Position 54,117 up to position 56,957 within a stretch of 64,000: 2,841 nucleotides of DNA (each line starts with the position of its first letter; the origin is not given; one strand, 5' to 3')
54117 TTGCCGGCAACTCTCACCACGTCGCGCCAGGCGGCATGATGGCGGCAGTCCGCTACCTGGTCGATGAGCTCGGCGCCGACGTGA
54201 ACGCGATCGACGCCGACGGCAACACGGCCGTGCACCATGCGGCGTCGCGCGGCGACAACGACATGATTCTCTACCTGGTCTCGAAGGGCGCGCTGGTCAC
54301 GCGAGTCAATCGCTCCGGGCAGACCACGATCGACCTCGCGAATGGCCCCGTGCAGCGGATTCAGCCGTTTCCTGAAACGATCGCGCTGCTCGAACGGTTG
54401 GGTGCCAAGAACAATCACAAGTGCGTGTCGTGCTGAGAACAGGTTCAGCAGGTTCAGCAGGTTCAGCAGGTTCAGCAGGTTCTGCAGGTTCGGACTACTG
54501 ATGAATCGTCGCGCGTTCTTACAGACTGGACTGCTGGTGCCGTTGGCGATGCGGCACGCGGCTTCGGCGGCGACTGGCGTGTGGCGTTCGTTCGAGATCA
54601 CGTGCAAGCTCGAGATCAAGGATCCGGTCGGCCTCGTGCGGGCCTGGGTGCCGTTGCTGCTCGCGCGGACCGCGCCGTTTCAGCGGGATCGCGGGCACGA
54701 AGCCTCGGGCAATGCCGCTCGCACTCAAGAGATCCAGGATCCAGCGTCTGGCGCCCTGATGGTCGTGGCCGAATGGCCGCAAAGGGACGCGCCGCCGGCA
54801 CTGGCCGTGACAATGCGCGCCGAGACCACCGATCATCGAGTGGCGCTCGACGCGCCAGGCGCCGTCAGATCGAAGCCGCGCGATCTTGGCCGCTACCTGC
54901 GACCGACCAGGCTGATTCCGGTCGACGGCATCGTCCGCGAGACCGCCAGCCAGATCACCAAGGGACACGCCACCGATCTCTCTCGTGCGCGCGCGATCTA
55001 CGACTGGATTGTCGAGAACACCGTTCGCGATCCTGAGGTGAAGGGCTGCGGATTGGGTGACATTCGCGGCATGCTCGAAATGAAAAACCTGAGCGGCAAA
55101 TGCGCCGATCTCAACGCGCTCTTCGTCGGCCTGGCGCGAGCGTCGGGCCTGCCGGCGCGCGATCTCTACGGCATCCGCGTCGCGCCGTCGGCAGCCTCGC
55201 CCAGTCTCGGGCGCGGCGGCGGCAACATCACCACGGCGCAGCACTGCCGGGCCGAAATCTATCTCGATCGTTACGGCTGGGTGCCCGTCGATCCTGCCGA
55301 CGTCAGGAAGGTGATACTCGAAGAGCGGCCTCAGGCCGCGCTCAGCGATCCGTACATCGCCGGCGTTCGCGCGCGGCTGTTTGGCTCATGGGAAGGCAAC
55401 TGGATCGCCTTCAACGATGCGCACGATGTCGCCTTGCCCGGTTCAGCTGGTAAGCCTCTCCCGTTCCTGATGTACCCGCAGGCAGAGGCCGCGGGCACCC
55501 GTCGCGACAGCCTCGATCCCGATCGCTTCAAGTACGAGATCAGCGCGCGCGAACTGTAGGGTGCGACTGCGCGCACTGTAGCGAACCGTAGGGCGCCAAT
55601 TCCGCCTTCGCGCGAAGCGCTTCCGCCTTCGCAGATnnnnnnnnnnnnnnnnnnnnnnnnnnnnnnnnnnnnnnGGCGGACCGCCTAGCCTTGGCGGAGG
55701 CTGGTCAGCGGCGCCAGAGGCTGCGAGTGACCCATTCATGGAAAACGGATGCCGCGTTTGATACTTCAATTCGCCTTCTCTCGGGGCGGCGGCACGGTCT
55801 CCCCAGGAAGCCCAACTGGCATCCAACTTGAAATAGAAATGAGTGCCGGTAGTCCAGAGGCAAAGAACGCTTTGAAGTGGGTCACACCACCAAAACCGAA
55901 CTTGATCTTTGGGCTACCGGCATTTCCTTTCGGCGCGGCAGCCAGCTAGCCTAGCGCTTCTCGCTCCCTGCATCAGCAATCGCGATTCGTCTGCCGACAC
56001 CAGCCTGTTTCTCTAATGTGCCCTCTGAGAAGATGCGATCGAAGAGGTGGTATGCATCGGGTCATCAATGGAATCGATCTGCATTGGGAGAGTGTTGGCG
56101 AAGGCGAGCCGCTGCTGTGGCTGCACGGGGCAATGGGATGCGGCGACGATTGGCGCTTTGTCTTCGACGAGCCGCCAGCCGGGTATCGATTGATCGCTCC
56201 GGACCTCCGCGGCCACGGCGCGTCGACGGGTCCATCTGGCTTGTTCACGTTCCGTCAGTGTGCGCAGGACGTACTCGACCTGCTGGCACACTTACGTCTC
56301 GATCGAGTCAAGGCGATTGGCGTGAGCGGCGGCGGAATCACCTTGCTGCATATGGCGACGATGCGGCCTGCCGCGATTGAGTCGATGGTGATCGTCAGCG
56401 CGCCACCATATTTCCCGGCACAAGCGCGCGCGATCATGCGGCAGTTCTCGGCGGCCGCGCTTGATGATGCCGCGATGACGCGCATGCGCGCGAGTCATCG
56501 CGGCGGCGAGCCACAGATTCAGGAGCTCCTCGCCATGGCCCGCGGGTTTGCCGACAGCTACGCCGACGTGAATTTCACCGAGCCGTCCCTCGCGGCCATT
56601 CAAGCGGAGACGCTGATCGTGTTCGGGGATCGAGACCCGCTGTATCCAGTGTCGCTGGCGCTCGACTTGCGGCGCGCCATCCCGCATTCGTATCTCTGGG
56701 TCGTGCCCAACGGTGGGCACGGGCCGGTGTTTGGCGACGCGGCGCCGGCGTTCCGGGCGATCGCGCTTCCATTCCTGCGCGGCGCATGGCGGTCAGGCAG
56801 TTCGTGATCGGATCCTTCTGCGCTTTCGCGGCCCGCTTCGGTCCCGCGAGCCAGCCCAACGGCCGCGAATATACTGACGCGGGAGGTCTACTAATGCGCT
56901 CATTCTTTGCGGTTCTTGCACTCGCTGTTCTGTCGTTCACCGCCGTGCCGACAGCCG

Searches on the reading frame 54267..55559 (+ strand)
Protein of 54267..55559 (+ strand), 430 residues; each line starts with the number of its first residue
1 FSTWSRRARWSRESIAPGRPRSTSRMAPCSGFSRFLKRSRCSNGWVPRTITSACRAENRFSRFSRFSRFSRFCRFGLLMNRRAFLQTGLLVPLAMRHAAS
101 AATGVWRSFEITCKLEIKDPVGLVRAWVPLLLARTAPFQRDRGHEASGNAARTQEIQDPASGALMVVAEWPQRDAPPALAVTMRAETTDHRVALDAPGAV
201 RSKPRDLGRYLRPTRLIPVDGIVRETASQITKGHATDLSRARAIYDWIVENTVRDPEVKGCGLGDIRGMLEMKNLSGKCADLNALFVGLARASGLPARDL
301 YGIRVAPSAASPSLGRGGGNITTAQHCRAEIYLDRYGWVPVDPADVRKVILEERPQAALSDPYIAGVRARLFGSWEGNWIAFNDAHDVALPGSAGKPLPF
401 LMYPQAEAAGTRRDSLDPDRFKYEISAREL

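Call 49: search_protein_families(library=pfam, proteins=[window:54267-55559:+], max_evalue=0.00001)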
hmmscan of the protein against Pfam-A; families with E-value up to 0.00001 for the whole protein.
window:54267-55559:+ (430 aa): 1 family
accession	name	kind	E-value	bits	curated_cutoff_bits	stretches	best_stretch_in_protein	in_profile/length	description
PF01841.26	Transglut_core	-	4.1e-21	75.7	23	1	225-343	2-108/108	Transglutaminase-like superfamily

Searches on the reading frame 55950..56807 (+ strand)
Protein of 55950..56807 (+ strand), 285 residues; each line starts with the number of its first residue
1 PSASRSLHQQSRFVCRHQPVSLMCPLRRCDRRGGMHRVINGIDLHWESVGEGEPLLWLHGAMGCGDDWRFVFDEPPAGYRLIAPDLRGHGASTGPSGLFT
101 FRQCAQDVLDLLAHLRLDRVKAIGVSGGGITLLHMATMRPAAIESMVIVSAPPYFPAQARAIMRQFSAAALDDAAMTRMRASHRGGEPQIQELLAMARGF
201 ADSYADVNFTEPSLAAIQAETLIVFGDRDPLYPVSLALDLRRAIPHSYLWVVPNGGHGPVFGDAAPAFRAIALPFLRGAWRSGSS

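Call 49: search_protein_families(library=pfam, proteins=[window:55950-56807:+], max_evalue=0.00001)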
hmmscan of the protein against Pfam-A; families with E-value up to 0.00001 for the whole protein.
window:55950-56807:+ (285 aa): 3 families
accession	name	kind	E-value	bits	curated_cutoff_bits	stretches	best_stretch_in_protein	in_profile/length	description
PF00561.26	Abhydrolase_1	-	1.8e-25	90.5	25.8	1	54-159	2-112/245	alpha/beta hydrolase fold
PF12697.13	Abhydrolase_6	-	1e-15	59.4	26.3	1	55-264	1-211/217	Alpha/beta hydrolase family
PF12146.15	Hydrolase_4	-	1.2e-10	41.6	27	1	77-245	30-218/239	Serine aminopeptidase, S33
